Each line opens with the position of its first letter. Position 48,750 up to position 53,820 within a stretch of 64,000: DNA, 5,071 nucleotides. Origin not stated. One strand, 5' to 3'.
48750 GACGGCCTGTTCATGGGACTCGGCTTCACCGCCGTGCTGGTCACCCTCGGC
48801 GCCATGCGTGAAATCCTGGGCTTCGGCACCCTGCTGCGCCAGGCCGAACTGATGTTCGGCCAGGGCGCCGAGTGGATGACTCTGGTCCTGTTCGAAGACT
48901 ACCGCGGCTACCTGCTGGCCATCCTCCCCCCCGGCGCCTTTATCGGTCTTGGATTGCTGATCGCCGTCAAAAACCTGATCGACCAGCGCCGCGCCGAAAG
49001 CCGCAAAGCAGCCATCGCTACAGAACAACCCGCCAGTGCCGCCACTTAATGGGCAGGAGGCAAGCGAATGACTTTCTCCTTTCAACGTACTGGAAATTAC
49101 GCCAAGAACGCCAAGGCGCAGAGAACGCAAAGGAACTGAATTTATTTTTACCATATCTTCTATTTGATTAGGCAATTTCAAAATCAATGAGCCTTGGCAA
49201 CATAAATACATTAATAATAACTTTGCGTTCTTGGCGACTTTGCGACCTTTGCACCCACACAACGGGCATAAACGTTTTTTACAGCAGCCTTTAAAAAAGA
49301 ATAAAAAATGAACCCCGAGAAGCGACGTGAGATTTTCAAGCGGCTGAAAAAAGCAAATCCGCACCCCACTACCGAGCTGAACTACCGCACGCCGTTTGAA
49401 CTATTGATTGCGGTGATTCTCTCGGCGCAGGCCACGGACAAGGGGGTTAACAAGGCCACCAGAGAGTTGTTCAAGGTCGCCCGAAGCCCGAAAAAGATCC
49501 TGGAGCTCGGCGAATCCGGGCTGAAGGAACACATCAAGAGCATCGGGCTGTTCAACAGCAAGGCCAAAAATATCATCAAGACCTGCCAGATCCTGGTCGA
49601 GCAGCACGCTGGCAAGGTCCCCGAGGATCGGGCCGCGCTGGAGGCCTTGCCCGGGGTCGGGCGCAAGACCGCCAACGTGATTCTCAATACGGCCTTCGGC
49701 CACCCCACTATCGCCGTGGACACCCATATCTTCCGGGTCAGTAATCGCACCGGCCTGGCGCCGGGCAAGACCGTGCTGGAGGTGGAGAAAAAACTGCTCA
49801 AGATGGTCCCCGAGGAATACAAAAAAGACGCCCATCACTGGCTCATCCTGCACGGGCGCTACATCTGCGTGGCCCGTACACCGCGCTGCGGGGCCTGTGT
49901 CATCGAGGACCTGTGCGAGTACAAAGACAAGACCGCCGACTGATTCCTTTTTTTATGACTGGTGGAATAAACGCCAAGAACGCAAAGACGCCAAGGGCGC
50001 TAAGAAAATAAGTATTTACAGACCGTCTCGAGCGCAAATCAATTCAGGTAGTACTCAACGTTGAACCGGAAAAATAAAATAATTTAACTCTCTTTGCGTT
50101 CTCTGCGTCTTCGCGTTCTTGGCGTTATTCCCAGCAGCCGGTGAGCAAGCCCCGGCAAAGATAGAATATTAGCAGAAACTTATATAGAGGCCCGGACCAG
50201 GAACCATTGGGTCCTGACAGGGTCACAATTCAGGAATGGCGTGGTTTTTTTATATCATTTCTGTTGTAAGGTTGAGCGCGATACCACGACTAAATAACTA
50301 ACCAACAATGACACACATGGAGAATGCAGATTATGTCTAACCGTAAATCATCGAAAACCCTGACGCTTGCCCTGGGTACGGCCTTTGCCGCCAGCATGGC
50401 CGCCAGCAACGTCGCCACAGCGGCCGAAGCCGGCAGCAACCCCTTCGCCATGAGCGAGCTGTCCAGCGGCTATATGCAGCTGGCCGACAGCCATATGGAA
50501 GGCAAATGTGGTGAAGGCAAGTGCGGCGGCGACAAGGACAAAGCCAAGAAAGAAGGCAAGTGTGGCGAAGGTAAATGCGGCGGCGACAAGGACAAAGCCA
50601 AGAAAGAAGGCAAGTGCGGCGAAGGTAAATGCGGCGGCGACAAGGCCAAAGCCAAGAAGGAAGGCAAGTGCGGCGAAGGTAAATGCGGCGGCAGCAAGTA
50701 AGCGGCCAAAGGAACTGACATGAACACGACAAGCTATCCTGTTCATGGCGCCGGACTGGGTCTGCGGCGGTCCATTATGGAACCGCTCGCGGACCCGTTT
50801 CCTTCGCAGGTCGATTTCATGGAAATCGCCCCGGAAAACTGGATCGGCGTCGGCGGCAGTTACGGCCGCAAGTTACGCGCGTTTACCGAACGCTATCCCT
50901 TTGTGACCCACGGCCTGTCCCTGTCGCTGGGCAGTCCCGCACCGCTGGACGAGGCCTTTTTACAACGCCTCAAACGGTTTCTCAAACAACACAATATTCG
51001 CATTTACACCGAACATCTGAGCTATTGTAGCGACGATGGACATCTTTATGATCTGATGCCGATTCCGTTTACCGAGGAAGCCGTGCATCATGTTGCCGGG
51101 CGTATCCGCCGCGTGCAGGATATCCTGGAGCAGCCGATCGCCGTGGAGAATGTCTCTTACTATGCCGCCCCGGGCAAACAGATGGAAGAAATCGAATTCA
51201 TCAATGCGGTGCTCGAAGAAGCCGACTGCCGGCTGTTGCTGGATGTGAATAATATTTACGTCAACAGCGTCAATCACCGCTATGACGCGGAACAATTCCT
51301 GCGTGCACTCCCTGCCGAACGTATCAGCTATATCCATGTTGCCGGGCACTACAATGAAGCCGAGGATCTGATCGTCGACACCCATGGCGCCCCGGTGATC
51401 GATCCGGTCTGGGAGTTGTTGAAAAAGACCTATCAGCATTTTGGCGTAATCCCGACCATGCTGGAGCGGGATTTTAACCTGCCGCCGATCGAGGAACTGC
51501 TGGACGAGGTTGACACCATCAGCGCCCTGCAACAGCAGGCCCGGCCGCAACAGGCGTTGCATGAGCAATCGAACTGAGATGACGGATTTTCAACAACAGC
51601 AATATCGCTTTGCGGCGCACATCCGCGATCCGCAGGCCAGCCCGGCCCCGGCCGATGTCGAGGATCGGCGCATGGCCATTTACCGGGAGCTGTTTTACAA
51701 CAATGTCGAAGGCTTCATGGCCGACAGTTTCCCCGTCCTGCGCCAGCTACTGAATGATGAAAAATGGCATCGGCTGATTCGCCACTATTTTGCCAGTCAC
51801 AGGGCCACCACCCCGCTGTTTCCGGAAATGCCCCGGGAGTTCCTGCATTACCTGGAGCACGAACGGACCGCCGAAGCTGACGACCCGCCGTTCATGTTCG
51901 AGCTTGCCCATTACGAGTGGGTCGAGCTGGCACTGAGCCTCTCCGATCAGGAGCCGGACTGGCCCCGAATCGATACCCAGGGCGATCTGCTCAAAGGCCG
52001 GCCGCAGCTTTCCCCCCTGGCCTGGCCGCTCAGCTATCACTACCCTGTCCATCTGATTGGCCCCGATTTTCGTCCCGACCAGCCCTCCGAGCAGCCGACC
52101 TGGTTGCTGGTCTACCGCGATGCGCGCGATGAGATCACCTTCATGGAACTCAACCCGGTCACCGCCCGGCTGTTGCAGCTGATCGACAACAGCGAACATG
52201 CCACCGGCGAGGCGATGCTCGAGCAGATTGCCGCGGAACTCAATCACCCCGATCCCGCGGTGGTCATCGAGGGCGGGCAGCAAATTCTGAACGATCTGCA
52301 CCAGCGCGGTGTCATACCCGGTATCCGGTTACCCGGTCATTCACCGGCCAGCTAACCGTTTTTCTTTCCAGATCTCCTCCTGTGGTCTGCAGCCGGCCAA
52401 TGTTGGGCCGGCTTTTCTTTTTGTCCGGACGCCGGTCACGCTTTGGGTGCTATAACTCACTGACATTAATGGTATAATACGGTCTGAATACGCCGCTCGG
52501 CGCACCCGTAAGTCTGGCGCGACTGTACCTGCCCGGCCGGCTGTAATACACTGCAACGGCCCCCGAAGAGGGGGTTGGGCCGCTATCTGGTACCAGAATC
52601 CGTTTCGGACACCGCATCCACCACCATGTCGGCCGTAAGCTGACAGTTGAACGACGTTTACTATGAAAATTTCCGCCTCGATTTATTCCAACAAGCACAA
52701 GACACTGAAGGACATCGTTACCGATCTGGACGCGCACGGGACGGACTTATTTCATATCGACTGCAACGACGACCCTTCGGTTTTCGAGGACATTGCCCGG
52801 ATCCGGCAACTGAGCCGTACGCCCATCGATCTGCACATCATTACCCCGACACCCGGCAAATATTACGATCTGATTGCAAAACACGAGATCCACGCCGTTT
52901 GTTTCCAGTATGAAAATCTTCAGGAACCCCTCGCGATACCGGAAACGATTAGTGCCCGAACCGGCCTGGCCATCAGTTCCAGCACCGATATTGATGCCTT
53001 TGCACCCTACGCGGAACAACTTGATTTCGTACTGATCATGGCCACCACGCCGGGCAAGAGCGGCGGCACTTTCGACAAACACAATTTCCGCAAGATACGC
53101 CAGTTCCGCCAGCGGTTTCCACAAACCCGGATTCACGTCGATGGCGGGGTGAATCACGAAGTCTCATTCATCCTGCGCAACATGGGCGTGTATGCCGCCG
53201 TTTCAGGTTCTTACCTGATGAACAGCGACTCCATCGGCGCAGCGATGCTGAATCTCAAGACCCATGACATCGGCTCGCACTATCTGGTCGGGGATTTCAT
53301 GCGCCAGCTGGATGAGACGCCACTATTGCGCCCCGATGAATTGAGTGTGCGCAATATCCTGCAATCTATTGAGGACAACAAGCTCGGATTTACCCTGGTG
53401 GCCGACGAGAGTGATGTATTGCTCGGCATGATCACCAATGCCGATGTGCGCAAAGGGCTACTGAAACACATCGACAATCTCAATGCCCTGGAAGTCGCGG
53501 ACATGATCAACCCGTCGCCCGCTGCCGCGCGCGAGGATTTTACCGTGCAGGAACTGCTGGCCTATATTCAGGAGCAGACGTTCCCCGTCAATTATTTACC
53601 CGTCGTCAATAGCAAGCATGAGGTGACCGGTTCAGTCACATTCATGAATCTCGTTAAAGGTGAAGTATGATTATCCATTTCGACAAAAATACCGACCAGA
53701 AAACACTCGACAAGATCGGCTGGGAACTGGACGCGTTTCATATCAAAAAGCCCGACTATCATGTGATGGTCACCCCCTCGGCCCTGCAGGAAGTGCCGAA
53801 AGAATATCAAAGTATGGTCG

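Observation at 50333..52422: Secreted EGKCG-repeat precursor + MNIO (DUF692) + DUF2063: a RiPP metallophore operon of the HvfABC / bufferin / methanobactin type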

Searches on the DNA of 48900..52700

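Call 37: search_rna_families(source=window, start=48900, end=52700, threshold=evalue, max_evalue=1)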
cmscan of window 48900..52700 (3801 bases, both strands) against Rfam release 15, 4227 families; matches with E-value up to 1: 2.
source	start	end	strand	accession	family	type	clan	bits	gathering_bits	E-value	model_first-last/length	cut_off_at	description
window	52361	52420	+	RF02278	Betaproteobacteria_toxic_sRNA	Gene; sRNA;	-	25.4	50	0.043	1-64/64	no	Betaproteobacteria toxic small RNA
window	52355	52428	+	RF00519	suhB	Gene; sRNA;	CL00108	20.4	41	0.58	1-77/77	no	Makes More Granules Regulator RNA (mmgR)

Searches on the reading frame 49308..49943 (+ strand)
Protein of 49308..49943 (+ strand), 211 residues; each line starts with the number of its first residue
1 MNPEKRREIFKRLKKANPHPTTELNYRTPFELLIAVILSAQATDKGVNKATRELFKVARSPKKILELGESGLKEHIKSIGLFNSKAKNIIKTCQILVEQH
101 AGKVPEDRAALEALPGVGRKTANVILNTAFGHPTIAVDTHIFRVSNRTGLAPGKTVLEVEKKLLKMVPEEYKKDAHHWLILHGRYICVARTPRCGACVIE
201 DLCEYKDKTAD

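Call 18: search_protein_families(library=pfam, proteins=[window:49308-49943:+], max_evalue=0.001)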
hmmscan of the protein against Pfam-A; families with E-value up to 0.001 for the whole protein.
window:49308-49943:+ (211 aa): 3 families
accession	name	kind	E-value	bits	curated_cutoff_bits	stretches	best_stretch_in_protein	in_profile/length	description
PF00730.31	HhH-GPD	-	5.9e-25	88.1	26.2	1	34-168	1-107/108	HhH-GPD superfamily base excision DNA repair protein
PF00633.29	HHH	-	2e-07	30.9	24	1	101-127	3-29/30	Helix-hairpin-helix motif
PF10576.14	EndIII_4Fe-2S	-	0.00014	22.5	20.5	1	187-203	1-17/17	Iron-sulfur binding domain of endonuclease III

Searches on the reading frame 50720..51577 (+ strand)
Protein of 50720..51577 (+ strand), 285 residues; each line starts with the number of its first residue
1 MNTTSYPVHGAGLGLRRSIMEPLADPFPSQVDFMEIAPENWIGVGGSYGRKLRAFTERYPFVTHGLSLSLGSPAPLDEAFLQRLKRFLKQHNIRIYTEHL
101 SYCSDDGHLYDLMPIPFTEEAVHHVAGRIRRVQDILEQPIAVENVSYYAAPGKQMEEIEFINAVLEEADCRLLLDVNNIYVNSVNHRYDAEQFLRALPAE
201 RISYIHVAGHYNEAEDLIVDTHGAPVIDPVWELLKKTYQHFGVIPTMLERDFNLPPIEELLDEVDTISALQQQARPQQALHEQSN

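Call 3: search_protein_families(library=pfam, proteins=[window:50720-51577:+], max_evalue=0.01)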
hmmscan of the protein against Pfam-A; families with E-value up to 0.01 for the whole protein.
window:50720-51577:+ (285 aa): 2 families
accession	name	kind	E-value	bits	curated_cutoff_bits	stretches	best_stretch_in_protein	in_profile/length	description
PF05114.20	MbnB_TglH_ChrH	-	1.4e-109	365.8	25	1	10-271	1-262/263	RiPP precursor modification enzyme MbnB/TglH/ChrH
PF01261.30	AP_endonuc_2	-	2.3e-05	24.6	31.1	1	52-222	33-199/249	Xylose isomerase-like TIM barrel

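Call 4: search_protein_families(library=ncbifam, proteins=[window:50720-51577:+], max_evalue=0.01)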
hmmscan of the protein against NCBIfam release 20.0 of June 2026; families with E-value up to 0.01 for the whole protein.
window:50720-51577:+ (285 aa): 5 families
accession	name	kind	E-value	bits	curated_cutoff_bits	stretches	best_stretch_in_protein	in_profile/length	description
NF003818.2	PRK05409.1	equivalog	8.4e-137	455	360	1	10-271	1-264/264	HvfB family MNIO-type RiPP peptide maturase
NF050167.1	MNIO_BufB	equivalog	6.4e-83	278.1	310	1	11-266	1-260/262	MNIO family bufferin maturase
NF050151.1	RiPP_MNIO_ApyH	equivalog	1.3e-25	90.1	400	1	18-241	19-249/283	multinuclear non-heme iron-dependent oxidative enzyme ApyH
NF050165.1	MNIO_ChrH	equivalog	3.7e-18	65.7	600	1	55-211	53-212/363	MNIO family chryseobactin maturase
TIGR04159.2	methbact_MbnB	equivalog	1.6e-10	41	325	1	78-254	67-243/261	methanobactin biosynthesis protein MbnB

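Call 16: find_related_loci(query=window:50720-51577:+, collection=genome_contigs, flank=6000)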
Query window:50720-51577:+ (285 aa) in genome_contigs; peptide patterns used: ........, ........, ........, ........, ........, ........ (x = any residue, [..] = any of these).
600 stretches matched a pattern (row limit reached: there are more); 583 encode a relative of the query (tblastn E <= 1e-3); the best 80 are kept; 80 distinct loci.
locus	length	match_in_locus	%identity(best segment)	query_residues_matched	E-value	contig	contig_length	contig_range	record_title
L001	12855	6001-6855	96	1-285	0e+0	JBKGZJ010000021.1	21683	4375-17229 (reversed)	MAG: Thiohalophilus sp. isolate C5M10_10 NODE_869_length_21683_cov_12.982893, whole genome shotgun sequence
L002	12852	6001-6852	87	1-284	2e-169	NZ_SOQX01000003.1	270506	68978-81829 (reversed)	Thiohalophilus thiocyanatoxydans strain DSM 16326 Ga0244672_103, whole genome shotgun sequence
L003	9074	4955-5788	77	1-278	2e-153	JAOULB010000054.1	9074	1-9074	MAG: Gammaproteobacteria bacterium isolate 8_1_Jan_SF_Bin63 8_1_Jan_SF_Bin63_scaffold_4466_c1, whole genome shotgun sequ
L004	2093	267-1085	80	1-273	3e-162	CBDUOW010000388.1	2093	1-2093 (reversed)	MAG TPA_asm: uncultured Gammaproteobacteria bacterium isolate SRR22808129_concoct_108 genome assembly, contig: ERZ250434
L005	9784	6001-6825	77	1-275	3e-150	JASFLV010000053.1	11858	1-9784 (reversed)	MAG: Thioalkalispiraceae bacterium isolate D0817M20remetaG_Bin_170 D0817M20remetaG_FD_scaffold_843_c1, whole genome shot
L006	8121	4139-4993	75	1-285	4e-149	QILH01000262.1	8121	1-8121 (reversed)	MAG: Gammaproteobacteria bacterium isolate SZUA-24 Ga0063293_10011139, whole genome shotgun sequence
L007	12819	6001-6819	78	1-273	7e-148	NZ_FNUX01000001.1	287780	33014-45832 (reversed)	Nitrosomonas ureae strain Nm13, whole genome shotgun sequence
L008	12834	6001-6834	76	1-278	6e-147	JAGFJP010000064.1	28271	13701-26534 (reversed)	MAG: Thiogranum sp. isolate mag.26 k127_997911, whole genome shotgun sequence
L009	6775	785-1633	73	1-283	2e-147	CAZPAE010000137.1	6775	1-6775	MAG TPA_asm: uncultured Thioalkalispiraceae bacterium isolate SRP135972_co1_229 genome assembly, contig: NODE_16986_leng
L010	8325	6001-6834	75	1-278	5e-147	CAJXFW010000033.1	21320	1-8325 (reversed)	MAG TPA_asm: uncultured Thiogranum sp. isolate SRR4028170_bin.1_MetaBAT_v2.12.1_MAG genome assembly, contig: NODE_667_le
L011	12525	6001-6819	76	1-273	6e-146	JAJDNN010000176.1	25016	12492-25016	MAG: Proteobacteria bacterium isolate ALJrbin.36 k141_2303292, whole genome shotgun sequence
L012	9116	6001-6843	74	1-281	1e-145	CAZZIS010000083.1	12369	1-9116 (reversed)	MAG TPA_asm: uncultured Thioalkalispiraceae bacterium isolate SRP128015_co1_108 genome assembly, contig: NODE_8029_lengt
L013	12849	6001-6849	73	1-283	9e-146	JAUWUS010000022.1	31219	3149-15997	MAG: Gammaproteobacteria bacterium isolate CSMAG_2612 CSMAG_2612_k141_1209331_length_31219_cov_8.8568, whole genome shot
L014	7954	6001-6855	73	1-285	2e-145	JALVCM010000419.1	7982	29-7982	MAG: Thiohalobacter sp. isolate 134-614_metabat1_scaf2bin.038 134-614_scaffold_6392_c1, whole genome shotgun sequence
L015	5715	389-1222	74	1-278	9e-146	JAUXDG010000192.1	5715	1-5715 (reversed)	MAG: Gammaproteobacteria bacterium isolate CSMAG_2845 CSMAG_2845_k119_2048033_length_5715_cov_7.8724, whole genome shotg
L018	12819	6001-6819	78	1-273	2e-144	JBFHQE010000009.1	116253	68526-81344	MAG: Thiohalobacteraceae bacterium isolate Mix_sand08.2021.06.G.65 k141_1072507_length_116253_cov_12.1853, whole genome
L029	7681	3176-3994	74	1-273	4e-142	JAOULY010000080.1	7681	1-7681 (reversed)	MAG: Gammaproteobacteria bacterium isolate 8_1_July_SF_Bin11 8_1_July_SF_Bin11_scaffold_4656_c1, whole genome shotgun se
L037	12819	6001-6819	72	1-273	9e-141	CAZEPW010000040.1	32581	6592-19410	MAG TPA_asm: uncultured Thioalkalispiraceae bacterium isolate SRP128015_co3_248 genome assembly, contig: NODE_1109_lengt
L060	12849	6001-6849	68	1-283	2e-135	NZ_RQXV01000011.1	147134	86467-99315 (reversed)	Amphritea balenae strain JAMM 1525 NODE_11_length_147134_cov_61.677409, whole genome shotgun sequence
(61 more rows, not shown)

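Call 20: search_protein_families(library=pfam, proteins=[L013:7701-8291:+, L037:7655-8248:+, L060:7692-8309:+, L029:4856-5506:+, L013:4928-5353:+, L018:7726-9252:+], max_evalue=0.01)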
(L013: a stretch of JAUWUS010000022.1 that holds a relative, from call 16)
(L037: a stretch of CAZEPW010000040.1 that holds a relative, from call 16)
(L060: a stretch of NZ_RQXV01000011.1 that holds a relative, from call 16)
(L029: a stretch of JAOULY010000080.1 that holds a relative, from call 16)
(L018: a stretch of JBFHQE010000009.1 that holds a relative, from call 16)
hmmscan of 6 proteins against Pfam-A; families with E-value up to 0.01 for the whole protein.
L013:7701-8291:+ (196 aa): 2 families
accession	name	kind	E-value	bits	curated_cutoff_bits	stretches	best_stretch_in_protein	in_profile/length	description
PF07681.17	DoxX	-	3.3e-22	79.4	23.6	1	22-107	2-85/85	DoxX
PF07291.16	MauE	-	0.00017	22.4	27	1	23-103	6-85/128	Methylamine utilisation protein MauE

L037:7655-8248:+ (197 aa): 2 families
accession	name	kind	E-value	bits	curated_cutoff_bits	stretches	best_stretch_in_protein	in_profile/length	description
PF07681.17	DoxX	-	2.9e-22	79.5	23.6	1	22-107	2-85/85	DoxX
PF07291.16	MauE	-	2.3e-05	25.1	27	1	23-103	6-85/128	Methylamine utilisation protein MauE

L060:7692-8309:+ (205 aa): 3 families
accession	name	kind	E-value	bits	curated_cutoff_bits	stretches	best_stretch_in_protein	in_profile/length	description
PF07681.17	DoxX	-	6.4e-24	84.8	23.6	1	27-111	2-84/85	DoxX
PF07291.16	MauE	-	0.0016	19.2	27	1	27-109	5-86/128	Methylamine utilisation protein MauE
PF04173.18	DoxD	-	0.0057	17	22.7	0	78-120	74-112/167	TQO small subunit DoxD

L029:4856-5506:+ (216 aa): 1 family
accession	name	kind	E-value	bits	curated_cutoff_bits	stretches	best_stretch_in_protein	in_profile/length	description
PF07681.17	DoxX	-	2e-20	73.7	23.6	1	23-123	2-85/85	DoxX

L013:4928-5353:+ (141 aa): 1 family
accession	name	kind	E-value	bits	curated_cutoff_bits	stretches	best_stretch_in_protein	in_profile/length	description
PF08897.16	DUF1841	-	6.5e-56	188.6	24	1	5-139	1-135/135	Domain of unknown function (DUF1841)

L018:7726-9252:+ (508 aa): 1 family
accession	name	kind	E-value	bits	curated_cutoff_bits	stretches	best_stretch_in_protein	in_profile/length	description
PF01645.23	Glu_synthase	-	8.9e-90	301.9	20.4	1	143-464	64-368/369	Conserved region in glutamate synthase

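Call 39: search_solved_structures(query=window:50720-51577:+, show_alignments=1)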
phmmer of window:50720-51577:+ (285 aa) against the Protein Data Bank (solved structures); distinct sequences matched with E-value up to 0.001: 4.
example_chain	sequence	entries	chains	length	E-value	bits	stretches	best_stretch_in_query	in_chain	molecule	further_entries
3bww_A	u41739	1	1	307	1.7e-79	270.7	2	9-214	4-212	Protein of unknown function DUF692/COG3220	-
8hci_D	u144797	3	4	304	3.5e-17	66.2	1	55-237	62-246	DUF692 family protein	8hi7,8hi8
7dz9_B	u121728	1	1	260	1.8e-10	44.2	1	98-262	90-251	cpMbnB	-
7dz9_A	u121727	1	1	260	1.8e-10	44.2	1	98-262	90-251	MbnB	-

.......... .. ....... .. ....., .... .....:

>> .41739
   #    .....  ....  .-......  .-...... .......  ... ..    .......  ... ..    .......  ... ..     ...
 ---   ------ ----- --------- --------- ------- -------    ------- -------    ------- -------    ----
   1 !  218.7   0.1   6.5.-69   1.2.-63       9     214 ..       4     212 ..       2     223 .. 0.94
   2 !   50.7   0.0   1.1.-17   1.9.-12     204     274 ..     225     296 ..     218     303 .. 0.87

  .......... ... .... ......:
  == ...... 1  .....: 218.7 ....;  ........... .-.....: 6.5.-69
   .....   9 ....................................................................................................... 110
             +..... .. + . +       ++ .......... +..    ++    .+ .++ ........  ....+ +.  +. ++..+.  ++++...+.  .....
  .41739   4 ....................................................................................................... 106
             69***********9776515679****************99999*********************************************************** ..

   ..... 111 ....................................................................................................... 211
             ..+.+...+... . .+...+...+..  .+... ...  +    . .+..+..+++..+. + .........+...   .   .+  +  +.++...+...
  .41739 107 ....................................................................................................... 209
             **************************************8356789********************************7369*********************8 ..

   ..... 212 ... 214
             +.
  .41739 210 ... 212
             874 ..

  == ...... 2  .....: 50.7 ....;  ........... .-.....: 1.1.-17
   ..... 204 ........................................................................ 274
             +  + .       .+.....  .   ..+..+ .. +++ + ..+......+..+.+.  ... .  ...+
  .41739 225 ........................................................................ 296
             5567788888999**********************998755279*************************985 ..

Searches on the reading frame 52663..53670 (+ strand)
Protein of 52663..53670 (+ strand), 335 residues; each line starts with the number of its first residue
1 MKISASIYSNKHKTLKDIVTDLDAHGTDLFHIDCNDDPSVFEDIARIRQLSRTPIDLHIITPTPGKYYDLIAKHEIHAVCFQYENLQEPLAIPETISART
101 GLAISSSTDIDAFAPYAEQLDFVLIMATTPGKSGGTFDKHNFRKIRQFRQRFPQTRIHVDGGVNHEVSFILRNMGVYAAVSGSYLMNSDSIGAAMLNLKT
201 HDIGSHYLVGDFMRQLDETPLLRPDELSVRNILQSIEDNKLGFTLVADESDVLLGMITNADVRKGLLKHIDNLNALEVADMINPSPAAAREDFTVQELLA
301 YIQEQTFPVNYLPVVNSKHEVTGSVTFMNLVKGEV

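Call 18: search_protein_families(library=pfam, proteins=[window:52663-53670:+], max_evalue=0.001)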
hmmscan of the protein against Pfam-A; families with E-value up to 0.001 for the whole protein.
window:52663-53670:+ (335 aa): 2 families
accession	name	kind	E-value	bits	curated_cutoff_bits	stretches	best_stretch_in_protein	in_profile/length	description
PF00834.25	Ribul_P_3_epim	-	3.8e-27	95.4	21.1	1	2-185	1-197/198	Ribulose-phosphate 3 epimerase family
PF00571.33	CBS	-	6e-09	36.6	24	1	278-332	1-53/57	CBS domain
